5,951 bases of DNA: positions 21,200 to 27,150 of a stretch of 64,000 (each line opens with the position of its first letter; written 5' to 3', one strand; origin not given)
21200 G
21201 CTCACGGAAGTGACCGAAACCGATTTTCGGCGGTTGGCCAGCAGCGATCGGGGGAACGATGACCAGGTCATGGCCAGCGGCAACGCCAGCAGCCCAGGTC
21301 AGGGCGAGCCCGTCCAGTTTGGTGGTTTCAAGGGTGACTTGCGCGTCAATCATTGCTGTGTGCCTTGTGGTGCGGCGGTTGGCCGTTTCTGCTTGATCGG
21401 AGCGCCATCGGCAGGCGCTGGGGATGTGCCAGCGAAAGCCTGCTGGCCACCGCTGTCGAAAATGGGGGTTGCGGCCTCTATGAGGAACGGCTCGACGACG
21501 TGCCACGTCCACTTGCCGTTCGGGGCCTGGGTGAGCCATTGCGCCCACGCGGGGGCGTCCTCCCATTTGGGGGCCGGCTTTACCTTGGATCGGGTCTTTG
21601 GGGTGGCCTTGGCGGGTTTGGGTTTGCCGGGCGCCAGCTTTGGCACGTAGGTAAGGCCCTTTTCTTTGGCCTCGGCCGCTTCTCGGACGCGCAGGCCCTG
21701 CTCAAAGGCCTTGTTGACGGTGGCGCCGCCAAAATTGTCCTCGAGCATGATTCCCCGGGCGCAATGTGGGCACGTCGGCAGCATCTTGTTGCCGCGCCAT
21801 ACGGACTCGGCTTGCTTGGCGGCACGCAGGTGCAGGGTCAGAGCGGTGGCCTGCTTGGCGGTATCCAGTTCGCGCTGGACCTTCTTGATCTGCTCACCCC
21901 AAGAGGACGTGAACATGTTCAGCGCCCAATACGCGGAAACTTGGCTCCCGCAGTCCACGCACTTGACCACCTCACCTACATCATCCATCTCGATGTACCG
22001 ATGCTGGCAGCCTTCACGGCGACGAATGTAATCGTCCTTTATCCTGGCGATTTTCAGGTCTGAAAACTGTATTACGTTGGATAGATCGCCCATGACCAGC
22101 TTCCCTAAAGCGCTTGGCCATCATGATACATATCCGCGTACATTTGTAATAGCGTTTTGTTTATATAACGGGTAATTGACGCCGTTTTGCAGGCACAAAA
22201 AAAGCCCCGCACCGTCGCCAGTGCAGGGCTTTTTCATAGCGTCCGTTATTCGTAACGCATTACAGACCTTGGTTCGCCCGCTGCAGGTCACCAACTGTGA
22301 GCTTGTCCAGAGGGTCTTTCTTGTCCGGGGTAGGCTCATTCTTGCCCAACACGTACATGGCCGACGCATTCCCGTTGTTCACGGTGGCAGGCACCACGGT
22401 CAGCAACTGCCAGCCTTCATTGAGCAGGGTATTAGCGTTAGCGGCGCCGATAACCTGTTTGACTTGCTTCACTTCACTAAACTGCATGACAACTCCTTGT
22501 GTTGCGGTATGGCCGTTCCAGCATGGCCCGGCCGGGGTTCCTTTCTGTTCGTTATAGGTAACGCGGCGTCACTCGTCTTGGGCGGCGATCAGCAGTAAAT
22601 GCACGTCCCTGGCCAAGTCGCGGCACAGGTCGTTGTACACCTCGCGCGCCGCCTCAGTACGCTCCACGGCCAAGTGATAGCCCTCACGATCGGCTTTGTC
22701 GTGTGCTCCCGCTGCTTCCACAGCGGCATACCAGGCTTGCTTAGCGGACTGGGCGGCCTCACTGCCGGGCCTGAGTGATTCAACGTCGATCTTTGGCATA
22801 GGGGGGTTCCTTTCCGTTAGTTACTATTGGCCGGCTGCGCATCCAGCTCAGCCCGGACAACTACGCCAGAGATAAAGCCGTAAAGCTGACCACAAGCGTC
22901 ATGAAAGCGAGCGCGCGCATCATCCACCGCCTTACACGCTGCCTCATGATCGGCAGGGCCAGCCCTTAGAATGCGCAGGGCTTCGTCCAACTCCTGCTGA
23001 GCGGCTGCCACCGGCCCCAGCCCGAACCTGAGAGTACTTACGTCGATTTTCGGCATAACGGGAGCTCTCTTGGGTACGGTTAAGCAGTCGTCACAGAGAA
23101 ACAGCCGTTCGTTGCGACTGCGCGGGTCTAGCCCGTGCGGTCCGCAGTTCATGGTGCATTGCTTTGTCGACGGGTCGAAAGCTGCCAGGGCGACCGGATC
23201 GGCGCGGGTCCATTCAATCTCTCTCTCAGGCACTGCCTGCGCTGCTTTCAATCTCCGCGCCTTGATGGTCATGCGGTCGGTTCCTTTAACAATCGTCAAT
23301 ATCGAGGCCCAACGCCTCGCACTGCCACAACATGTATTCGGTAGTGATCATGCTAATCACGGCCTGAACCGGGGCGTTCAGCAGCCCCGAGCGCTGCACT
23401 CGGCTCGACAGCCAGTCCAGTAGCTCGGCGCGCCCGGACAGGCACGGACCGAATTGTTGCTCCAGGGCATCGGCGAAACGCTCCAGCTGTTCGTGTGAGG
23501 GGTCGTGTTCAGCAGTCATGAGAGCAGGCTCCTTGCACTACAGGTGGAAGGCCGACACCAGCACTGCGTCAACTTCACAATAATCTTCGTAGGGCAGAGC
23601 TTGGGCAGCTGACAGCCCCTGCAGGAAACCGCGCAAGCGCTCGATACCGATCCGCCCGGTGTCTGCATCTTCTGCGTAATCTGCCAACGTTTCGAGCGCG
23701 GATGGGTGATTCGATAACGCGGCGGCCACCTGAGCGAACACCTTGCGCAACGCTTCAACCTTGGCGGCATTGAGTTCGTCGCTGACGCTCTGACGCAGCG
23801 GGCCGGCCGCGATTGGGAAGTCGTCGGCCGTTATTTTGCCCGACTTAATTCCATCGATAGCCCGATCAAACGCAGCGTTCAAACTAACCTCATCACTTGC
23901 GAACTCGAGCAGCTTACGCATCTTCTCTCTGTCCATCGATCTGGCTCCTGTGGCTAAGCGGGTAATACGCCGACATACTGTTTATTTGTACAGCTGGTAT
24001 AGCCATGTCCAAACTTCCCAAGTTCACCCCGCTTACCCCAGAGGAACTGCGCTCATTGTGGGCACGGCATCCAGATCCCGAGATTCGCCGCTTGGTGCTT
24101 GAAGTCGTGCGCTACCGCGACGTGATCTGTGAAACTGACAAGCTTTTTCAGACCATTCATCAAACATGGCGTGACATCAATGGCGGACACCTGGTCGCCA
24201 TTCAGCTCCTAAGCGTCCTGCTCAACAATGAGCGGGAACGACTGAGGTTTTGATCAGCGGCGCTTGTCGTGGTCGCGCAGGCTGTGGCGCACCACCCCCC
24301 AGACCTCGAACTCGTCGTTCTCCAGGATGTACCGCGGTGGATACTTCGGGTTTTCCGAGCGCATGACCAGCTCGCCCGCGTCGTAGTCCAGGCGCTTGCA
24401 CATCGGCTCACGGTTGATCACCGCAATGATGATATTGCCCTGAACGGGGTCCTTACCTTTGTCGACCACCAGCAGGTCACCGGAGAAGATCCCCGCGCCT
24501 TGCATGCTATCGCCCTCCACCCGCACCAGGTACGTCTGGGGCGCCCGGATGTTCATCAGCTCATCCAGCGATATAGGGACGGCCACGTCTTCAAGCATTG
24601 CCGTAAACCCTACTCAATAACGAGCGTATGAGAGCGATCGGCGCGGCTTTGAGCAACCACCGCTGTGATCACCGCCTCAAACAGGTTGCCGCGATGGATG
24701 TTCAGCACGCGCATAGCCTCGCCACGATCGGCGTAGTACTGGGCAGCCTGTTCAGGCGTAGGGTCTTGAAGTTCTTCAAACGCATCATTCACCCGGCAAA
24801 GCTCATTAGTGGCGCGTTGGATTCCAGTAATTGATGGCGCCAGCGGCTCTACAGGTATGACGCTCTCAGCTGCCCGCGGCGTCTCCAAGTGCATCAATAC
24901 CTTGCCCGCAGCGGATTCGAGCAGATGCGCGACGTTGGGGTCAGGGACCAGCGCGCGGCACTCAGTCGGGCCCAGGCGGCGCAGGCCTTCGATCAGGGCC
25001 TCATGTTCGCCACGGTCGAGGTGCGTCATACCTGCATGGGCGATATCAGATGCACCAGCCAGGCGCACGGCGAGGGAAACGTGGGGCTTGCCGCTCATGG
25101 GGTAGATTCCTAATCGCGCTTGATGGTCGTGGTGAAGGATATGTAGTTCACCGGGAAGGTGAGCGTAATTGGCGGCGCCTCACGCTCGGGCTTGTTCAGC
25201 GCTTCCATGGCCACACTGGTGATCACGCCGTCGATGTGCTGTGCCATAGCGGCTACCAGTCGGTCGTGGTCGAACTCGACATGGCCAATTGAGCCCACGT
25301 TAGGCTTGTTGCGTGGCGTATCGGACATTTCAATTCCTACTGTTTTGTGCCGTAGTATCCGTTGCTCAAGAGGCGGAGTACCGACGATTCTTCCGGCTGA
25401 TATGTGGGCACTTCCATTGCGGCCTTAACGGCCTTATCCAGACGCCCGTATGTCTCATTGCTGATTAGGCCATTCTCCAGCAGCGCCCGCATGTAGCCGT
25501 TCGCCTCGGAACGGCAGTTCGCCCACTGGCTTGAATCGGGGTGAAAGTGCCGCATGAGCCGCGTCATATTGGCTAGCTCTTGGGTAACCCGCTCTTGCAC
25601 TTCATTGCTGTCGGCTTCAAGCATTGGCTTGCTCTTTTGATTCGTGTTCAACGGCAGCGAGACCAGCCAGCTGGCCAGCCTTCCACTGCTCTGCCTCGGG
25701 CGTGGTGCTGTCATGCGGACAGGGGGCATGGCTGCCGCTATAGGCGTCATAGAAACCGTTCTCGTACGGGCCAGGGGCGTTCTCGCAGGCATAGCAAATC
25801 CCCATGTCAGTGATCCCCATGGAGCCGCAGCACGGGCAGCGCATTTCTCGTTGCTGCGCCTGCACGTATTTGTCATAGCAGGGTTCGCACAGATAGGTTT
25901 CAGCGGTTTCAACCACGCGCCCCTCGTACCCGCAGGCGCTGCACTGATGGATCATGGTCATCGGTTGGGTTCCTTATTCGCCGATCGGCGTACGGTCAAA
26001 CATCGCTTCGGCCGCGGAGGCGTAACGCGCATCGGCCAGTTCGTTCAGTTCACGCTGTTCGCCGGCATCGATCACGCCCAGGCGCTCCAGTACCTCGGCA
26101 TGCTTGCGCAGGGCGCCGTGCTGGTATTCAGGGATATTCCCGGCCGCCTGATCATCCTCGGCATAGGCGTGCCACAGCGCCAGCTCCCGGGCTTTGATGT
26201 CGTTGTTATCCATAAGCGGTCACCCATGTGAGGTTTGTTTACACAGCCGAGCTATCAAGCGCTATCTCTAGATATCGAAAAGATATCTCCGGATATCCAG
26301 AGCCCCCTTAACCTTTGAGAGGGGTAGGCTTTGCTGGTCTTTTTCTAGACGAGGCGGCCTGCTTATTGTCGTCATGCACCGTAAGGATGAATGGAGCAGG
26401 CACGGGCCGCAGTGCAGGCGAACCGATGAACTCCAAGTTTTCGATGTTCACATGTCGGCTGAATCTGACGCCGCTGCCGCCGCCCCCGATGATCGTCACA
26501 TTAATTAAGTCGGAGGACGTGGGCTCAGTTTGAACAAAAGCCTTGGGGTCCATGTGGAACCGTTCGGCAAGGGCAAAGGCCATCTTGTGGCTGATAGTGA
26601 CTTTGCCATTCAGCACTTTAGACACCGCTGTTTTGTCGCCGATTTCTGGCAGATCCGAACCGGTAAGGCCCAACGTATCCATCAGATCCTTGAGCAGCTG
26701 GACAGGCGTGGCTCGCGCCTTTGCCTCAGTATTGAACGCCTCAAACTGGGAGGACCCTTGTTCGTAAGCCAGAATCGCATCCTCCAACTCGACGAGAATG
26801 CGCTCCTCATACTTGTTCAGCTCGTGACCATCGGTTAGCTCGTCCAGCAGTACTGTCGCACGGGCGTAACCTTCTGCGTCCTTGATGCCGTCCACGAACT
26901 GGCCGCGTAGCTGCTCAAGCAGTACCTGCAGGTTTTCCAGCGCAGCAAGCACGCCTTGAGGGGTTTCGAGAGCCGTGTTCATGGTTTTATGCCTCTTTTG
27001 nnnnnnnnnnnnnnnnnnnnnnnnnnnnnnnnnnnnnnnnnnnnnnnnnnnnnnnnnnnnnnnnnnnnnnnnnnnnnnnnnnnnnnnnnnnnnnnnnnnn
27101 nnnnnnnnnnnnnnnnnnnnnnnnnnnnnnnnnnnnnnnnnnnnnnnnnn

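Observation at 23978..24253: Perfect LexA box controlling the only plus-strand gene of the early region: candidate SOS-inducible antirepressor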

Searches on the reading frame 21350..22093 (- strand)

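Call 17: search_protein_families(library=phrogs, proteins=[window:21350-22093:-], max_evalue=0.001)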
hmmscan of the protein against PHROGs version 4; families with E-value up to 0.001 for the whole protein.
window:21350-22093:- (247 aa): 3 families
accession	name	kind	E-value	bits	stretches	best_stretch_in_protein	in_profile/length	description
phrog_8538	-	unknown function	2.7e-22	80.3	1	6-139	7-134/138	-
phrog_20561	-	unknown function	2.3e-06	27.6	1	170-228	183-240/397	-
phrog_4865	-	unknown function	0.00021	22.5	1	4-80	5-83/109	-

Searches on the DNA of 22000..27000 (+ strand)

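Call 4: search_dna_similar(query=window:22000-27000:+, collection=phages, mode=near)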
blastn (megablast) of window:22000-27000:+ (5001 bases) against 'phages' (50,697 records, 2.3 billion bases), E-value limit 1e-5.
No match.
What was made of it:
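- Tried and rejected: Megablast of 22-27 kb against the phage collection found nothing (call 4).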

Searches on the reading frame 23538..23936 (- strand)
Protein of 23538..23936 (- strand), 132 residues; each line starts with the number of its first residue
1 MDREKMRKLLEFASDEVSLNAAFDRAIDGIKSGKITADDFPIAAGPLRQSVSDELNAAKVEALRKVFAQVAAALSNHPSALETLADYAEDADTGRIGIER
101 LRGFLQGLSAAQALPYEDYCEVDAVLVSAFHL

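Call 7: search_protein_families(library=pfam, proteins=[window:23538-23936:-], max_evalue=0.01)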
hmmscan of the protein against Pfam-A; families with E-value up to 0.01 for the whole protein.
window:23538-23936:- (132 aa): 0 families

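Call 8: search_protein_families(library=phrogs, proteins=[window:23538-23936:-], max_evalue=0.01)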
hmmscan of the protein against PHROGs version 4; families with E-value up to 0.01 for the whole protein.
window:23538-23936:- (132 aa): 0 families

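Call 90: search_protein_families(library=padloc, proteins=[window:23538-23936:-], max_evalue=0.01)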
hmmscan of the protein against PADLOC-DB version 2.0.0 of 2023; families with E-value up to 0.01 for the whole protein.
window:23538-23936:- (132 aa): 0 families
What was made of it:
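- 23538..23936 (-): Divergent 132-aa gene, first gene of the downstream minus-strand block. Its ATG is 42 nt from the operator, so it is possibly co-regulated. No family hit (calls 7, 8, 90).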
